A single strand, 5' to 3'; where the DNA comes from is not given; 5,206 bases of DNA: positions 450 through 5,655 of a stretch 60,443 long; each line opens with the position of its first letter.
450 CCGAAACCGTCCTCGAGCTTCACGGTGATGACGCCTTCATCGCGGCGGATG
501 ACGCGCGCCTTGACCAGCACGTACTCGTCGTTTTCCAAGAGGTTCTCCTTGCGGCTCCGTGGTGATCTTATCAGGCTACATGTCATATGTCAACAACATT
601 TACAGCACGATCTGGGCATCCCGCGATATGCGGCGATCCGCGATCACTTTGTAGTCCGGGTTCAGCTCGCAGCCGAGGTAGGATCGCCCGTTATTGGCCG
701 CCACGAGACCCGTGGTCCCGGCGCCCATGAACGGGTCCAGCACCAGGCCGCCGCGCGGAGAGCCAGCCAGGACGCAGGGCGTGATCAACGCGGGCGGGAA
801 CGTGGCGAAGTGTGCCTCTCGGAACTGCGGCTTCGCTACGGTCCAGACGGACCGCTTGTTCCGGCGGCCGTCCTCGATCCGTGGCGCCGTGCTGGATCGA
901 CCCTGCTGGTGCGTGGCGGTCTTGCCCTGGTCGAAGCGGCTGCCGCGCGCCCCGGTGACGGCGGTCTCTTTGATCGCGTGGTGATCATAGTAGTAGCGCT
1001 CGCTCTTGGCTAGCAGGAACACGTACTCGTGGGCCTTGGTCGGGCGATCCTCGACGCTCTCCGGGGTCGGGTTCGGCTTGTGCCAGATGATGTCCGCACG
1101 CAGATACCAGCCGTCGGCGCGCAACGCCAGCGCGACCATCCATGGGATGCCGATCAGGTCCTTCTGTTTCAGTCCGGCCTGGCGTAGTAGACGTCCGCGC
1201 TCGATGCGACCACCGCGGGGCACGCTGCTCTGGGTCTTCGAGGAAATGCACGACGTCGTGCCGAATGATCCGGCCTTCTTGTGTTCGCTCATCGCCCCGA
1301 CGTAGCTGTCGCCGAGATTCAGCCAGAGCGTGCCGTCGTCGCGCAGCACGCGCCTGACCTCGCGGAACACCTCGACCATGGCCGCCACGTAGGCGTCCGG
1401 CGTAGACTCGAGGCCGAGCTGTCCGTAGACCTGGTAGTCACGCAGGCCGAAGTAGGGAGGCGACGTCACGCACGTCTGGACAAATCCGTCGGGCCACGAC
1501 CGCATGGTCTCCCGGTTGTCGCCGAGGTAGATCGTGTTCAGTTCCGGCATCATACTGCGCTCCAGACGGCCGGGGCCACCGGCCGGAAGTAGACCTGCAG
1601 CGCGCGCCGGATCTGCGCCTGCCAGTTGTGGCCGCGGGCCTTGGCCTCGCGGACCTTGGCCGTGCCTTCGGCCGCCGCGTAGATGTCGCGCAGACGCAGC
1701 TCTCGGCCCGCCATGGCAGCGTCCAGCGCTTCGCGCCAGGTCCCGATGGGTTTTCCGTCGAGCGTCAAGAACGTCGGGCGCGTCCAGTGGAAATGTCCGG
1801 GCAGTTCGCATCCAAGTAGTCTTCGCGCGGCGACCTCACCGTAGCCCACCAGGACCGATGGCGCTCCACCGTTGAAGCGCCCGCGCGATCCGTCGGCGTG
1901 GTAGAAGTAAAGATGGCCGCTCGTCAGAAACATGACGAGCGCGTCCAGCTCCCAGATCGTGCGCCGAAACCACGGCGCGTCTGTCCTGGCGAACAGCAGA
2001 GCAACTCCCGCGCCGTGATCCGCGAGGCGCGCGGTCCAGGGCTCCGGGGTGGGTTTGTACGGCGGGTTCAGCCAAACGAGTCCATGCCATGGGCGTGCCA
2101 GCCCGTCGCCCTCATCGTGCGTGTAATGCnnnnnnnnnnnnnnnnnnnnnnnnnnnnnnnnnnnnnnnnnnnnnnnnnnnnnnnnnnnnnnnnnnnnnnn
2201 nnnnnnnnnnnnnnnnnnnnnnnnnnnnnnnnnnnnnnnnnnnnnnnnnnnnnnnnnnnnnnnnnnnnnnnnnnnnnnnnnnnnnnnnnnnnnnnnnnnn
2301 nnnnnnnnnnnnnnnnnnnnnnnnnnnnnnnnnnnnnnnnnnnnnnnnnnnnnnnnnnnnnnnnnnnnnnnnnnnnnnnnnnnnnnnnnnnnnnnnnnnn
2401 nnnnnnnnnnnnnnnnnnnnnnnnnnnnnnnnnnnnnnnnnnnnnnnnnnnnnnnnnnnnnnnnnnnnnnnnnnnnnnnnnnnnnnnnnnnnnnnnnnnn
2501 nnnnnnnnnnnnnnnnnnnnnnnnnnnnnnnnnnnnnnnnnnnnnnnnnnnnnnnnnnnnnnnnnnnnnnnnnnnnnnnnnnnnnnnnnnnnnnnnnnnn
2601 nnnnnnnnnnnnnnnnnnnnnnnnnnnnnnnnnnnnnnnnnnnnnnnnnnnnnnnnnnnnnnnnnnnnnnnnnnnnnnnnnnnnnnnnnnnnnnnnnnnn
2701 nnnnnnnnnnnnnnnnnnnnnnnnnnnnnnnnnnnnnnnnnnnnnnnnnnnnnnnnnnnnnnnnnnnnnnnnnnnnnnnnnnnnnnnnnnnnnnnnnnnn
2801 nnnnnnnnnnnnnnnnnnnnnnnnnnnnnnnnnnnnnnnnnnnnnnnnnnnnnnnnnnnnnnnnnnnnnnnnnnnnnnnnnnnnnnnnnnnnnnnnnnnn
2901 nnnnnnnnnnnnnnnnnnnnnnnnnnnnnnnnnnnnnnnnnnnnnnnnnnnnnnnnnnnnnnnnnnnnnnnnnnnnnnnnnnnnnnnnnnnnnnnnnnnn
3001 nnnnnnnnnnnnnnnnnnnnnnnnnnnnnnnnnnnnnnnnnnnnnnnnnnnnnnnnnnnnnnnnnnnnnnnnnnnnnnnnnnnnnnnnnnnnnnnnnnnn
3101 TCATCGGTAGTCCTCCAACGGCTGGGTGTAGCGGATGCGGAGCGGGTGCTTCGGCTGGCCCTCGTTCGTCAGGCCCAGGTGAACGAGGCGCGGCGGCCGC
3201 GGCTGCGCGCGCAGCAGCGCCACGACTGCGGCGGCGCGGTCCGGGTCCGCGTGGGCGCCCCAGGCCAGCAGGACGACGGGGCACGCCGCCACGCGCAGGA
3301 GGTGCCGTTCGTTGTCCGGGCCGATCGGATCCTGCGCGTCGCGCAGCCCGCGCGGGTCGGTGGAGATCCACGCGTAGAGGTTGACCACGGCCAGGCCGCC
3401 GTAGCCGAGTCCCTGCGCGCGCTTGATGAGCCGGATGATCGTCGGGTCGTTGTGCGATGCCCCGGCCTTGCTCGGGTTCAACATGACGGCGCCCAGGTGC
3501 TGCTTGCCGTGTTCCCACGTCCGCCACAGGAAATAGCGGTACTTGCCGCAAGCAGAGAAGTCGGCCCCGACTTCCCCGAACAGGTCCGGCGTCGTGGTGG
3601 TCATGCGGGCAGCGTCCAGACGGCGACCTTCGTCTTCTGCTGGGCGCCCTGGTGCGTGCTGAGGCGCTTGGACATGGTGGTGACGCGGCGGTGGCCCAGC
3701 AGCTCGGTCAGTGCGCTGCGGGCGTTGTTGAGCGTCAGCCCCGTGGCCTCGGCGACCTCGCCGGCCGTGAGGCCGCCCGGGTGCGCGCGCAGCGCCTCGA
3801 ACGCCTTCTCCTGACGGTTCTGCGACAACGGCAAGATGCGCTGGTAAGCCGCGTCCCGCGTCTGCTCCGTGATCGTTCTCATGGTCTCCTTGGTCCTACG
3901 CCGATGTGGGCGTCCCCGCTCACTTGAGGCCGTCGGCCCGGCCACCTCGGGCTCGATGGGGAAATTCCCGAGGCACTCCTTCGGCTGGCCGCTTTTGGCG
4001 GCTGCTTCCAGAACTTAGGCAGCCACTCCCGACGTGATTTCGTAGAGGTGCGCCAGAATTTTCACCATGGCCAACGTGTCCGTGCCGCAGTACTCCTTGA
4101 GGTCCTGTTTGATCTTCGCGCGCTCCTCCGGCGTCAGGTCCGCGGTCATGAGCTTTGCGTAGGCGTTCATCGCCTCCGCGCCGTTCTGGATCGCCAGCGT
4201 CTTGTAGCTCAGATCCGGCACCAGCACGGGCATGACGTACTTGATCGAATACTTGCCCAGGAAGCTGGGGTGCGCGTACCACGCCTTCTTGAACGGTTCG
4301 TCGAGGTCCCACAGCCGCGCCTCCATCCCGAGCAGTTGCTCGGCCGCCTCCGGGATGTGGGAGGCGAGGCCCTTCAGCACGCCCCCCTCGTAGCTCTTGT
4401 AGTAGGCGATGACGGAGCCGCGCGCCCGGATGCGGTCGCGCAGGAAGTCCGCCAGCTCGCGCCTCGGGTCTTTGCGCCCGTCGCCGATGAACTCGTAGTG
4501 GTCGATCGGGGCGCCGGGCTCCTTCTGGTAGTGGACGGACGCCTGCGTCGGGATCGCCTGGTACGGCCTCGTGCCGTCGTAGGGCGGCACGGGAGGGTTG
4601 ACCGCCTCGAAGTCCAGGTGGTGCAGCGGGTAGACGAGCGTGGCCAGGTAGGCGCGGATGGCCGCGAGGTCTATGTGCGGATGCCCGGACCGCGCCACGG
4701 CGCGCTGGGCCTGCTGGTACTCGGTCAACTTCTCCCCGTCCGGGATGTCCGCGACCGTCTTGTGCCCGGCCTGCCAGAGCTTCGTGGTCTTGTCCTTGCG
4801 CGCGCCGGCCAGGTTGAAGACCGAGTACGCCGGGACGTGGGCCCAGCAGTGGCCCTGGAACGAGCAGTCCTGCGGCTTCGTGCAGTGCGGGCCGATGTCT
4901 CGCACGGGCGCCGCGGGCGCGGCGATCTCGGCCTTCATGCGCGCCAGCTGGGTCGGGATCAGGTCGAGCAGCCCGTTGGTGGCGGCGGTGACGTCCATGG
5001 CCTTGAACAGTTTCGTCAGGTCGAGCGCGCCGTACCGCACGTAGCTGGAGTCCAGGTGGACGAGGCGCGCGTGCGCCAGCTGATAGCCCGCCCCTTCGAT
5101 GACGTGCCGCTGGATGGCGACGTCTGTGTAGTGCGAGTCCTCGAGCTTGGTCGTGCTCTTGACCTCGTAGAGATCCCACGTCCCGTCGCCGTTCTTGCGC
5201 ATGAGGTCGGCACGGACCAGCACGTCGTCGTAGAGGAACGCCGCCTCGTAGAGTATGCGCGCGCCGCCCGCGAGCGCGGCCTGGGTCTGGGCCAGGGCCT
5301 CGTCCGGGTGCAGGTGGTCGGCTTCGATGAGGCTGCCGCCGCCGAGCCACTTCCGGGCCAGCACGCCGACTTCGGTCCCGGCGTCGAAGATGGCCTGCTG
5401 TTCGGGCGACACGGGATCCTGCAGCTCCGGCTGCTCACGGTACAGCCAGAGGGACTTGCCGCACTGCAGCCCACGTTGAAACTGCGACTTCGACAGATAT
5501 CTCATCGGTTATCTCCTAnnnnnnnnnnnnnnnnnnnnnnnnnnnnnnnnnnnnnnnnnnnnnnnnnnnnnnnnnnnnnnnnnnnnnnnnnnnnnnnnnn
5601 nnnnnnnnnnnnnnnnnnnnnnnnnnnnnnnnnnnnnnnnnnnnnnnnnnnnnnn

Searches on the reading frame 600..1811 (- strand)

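Call 16: search_protein_families(library=pfam, proteins=[window:600-1811:-], max_evalue=0.01)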
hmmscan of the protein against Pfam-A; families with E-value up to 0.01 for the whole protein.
window:600-1811:- (403 aa): 1 family
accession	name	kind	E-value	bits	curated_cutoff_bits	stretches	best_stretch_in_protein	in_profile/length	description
PF01555.25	N6_N4_Mtase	-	2.3e-47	162.2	26.7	1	111-391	1-219/221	DNA methylase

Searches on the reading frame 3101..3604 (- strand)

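Call 16: search_protein_families(library=pfam, proteins=[window:3101-3604:-], max_evalue=0.01)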
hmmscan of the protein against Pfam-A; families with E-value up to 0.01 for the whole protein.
window:3101-3604:- (167 aa): 1 family
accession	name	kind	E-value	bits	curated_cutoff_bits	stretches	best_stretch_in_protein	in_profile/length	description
PF07799.17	DUF1643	-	5.7e-38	130.4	22.5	1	23-155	1-134/134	Protein of unknown function (DUF1643)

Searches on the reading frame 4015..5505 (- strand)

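Call 16: search_protein_families(library=pfam, proteins=[window:4015-5505:-], max_evalue=0.01)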
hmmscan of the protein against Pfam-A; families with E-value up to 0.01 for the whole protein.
window:4015-5505:- (496 aa): 1 family
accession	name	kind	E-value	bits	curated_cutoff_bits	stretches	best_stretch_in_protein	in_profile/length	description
PF11074.14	DUF2779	-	3.8e-36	124.6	23.3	1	295-420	1-126/126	Domain of unknown function(DUF2779)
